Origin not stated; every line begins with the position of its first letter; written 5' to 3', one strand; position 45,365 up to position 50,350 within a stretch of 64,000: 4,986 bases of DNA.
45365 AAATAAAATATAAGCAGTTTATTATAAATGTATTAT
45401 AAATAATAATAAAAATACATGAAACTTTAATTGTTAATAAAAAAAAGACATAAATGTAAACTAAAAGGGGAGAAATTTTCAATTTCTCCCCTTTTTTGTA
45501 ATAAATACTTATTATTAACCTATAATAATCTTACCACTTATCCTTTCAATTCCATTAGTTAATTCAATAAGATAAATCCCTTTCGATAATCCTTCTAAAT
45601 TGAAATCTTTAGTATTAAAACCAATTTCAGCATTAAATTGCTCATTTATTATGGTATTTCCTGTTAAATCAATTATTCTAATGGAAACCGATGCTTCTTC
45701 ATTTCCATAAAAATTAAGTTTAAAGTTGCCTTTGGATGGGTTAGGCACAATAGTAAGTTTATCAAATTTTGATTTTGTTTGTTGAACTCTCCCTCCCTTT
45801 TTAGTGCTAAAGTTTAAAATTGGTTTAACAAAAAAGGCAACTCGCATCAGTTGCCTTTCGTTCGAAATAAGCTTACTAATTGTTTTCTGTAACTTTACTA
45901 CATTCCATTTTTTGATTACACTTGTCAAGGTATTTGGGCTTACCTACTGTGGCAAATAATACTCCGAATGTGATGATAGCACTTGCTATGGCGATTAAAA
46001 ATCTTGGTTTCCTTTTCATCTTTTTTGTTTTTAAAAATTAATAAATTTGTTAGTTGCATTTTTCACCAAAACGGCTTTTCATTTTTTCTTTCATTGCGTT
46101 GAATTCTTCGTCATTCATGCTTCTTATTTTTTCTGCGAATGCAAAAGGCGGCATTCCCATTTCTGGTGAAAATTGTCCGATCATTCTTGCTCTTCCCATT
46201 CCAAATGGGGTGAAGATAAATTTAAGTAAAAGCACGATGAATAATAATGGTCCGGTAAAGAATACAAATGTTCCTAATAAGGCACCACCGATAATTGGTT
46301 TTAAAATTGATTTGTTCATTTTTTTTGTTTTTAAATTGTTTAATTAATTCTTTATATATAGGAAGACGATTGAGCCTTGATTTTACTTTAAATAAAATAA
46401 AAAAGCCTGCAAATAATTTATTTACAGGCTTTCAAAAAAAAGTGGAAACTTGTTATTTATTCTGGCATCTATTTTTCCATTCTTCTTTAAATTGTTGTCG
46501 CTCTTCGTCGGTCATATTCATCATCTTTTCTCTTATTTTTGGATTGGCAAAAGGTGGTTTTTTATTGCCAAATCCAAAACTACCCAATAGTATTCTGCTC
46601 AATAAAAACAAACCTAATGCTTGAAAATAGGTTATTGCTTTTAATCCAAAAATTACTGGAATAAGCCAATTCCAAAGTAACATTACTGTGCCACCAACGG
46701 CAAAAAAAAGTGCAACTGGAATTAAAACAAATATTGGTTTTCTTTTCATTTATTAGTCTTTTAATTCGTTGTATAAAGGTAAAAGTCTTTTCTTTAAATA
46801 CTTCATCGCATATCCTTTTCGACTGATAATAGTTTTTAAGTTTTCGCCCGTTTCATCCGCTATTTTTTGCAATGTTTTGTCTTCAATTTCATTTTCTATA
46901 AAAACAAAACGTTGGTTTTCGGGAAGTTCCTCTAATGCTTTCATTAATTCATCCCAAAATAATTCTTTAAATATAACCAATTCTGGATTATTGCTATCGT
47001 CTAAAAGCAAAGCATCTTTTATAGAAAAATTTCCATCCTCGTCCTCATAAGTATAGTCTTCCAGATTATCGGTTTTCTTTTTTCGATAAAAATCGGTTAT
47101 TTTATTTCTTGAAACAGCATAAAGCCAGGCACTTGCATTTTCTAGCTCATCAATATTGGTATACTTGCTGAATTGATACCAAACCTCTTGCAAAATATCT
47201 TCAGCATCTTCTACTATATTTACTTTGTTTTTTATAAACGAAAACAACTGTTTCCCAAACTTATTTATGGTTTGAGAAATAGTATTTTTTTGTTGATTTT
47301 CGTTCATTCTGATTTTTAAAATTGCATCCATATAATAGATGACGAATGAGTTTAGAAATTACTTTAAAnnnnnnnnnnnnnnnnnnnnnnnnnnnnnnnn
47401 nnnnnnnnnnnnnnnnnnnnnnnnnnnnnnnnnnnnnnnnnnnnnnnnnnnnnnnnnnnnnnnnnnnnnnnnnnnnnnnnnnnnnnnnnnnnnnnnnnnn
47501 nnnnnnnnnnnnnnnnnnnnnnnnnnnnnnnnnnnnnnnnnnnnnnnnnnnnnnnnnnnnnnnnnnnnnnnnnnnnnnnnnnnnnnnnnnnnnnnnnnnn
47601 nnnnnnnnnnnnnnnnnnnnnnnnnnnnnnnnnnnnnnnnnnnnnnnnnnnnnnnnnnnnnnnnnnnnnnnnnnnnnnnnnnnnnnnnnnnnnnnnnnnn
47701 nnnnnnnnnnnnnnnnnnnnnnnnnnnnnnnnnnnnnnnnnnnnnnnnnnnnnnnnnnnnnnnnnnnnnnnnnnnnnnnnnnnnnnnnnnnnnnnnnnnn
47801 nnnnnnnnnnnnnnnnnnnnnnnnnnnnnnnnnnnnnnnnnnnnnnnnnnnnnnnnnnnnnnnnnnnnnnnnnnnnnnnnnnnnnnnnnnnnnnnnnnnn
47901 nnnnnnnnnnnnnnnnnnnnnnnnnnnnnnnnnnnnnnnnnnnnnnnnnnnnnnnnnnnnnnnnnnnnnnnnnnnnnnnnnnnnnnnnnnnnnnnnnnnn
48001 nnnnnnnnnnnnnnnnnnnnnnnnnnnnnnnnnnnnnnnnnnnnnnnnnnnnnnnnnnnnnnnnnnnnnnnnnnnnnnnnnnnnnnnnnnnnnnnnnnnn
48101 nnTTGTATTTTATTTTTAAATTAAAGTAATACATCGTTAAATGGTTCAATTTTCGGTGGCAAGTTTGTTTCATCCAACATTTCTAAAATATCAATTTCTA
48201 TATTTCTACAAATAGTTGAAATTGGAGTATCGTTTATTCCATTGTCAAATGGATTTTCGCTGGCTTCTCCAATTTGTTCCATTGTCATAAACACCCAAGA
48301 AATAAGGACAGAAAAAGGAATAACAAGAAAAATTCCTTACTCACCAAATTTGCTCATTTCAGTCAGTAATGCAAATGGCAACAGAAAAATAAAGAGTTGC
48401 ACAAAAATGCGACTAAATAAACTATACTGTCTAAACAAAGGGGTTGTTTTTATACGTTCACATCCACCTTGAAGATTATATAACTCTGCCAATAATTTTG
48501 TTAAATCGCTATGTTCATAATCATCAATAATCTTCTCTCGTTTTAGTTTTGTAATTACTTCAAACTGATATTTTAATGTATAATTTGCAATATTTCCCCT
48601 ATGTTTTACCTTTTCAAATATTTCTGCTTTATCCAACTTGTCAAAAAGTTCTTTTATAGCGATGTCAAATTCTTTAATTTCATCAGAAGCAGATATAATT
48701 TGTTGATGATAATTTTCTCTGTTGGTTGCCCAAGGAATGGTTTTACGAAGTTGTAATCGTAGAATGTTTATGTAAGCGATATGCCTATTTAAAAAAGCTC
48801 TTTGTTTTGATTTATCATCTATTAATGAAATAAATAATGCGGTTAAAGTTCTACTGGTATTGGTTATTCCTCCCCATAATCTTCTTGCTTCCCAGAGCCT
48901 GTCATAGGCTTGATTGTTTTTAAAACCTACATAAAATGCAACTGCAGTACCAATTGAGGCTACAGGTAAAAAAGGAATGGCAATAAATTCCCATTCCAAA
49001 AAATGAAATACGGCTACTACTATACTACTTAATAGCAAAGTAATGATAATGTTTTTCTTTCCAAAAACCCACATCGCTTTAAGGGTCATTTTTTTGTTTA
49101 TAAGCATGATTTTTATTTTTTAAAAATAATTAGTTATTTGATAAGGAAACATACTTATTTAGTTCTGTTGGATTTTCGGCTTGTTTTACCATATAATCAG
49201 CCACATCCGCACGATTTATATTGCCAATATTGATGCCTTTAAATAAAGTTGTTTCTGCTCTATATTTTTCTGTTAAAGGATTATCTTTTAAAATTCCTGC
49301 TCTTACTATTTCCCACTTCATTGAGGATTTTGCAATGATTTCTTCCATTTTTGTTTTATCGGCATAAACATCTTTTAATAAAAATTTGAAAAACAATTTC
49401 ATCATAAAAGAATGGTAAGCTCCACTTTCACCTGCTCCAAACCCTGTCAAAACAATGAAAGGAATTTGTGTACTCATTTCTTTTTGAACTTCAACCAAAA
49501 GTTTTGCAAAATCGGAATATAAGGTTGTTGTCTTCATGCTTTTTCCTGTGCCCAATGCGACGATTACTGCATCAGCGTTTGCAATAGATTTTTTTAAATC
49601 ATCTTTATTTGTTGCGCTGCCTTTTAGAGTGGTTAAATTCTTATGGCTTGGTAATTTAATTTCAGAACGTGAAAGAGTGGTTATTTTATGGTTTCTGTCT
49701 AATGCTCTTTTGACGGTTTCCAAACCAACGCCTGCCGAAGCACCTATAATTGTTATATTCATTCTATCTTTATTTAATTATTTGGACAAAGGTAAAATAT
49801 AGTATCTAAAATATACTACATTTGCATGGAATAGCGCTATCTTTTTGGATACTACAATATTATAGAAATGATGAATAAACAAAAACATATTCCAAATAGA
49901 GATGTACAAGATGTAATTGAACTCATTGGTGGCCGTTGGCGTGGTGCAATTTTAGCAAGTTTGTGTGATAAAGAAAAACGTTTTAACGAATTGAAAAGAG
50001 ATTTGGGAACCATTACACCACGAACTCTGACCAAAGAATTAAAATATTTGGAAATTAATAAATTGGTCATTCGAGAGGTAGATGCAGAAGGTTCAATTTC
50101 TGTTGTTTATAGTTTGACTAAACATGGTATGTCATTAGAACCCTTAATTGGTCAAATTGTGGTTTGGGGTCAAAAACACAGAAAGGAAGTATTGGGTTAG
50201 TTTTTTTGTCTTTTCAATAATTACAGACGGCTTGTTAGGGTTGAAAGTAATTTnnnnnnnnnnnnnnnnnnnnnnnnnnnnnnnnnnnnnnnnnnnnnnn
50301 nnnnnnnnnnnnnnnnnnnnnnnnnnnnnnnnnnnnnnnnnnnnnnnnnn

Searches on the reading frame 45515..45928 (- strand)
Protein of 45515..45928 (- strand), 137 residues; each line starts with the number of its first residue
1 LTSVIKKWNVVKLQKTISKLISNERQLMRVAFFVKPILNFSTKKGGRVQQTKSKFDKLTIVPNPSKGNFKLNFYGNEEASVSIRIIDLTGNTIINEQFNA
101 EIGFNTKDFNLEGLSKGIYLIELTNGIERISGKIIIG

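Call 9: search_protein_families(library=pfam, proteins=[window:45515-45928:-], max_evalue=0.001)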
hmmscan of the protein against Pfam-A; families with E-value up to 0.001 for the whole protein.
window:45515-45928:- (137 aa): 1 family
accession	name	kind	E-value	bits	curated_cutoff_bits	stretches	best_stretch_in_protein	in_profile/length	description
PF18962.6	Por_Secre_tail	-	1.4e-14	54.5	27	1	61-136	2-75/75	Secretion system C-terminal sorting domain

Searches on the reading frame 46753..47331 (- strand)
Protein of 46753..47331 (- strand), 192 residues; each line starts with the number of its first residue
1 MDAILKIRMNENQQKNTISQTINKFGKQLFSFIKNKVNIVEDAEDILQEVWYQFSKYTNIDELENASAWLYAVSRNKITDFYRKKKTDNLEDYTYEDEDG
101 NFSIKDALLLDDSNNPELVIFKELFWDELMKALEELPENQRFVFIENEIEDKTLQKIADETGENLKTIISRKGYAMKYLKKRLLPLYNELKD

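Call 9: search_protein_families(library=pfam, proteins=[window:46753-47331:-], max_evalue=0.001)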
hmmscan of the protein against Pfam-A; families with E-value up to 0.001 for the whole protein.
window:46753-47331:- (192 aa): 3 families
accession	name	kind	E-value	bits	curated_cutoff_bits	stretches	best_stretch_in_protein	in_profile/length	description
PF04542.20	Sigma70_r2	-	8.5e-09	35.5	24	1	22-86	2-69/71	Sigma-70 region 2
PF08281.18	Sigma70_r4_2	-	3.6e-07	30.2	25.7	1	127-170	2-45/54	Sigma-70, region 4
PF04545.22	Sigma70_r4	-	7.3e-05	22.6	24.1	1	132-181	1-50/50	Sigma-70, region 4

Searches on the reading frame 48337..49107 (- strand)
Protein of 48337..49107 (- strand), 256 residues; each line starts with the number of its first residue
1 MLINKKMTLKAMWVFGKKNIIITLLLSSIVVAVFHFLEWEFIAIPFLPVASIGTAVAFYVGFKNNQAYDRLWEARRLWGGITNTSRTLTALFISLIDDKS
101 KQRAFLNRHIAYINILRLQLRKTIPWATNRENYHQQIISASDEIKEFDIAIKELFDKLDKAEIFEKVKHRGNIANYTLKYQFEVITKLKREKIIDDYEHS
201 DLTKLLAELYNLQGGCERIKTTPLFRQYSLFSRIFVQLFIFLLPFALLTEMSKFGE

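Call 9: search_protein_families(library=pfam, proteins=[window:48337-49107:-], max_evalue=0.001)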
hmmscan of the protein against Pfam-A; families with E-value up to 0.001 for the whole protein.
window:48337-49107:- (256 aa): 1 family
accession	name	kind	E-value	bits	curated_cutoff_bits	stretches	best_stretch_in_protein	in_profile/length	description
PF25539.1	Bestrophin_2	-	2.3e-39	136.1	27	1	20-251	28-237/288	Bacterial/Fungal Bestrophin protein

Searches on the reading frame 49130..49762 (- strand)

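Call 9: search_protein_families(library=pfam, proteins=[window:49130-49762:-], max_evalue=0.001)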
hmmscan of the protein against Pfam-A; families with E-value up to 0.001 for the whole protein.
window:49130-49762:- (210 aa): 3 families
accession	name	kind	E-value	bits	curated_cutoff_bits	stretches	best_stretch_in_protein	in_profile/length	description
PF13460.12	NAD_binding_10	-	6.2e-33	114.6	27.2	1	7-198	1-184/184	NAD(P)H-binding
PF05368.20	NmrA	-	4.7e-06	26.8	27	1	2-157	4-152/298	NmrA-like family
PF01370.27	Epimerase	-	0.00015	21.7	20.9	1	3-78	1-80/240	NAD dependent epimerase/dehydratase family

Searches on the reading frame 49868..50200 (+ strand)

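Call 72: search_protein_families(library=pfam, proteins=[window:49868-50200:+], max_evalue=0.0001)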
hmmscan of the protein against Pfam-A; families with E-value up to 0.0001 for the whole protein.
window:49868-50200:+ (110 aa): 1 family
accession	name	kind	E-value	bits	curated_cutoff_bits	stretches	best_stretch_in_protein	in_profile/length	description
PF01638.23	HxlR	-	3.9e-23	81.6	20.8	1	19-106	1-88/91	HxlR-like helix-turn-helix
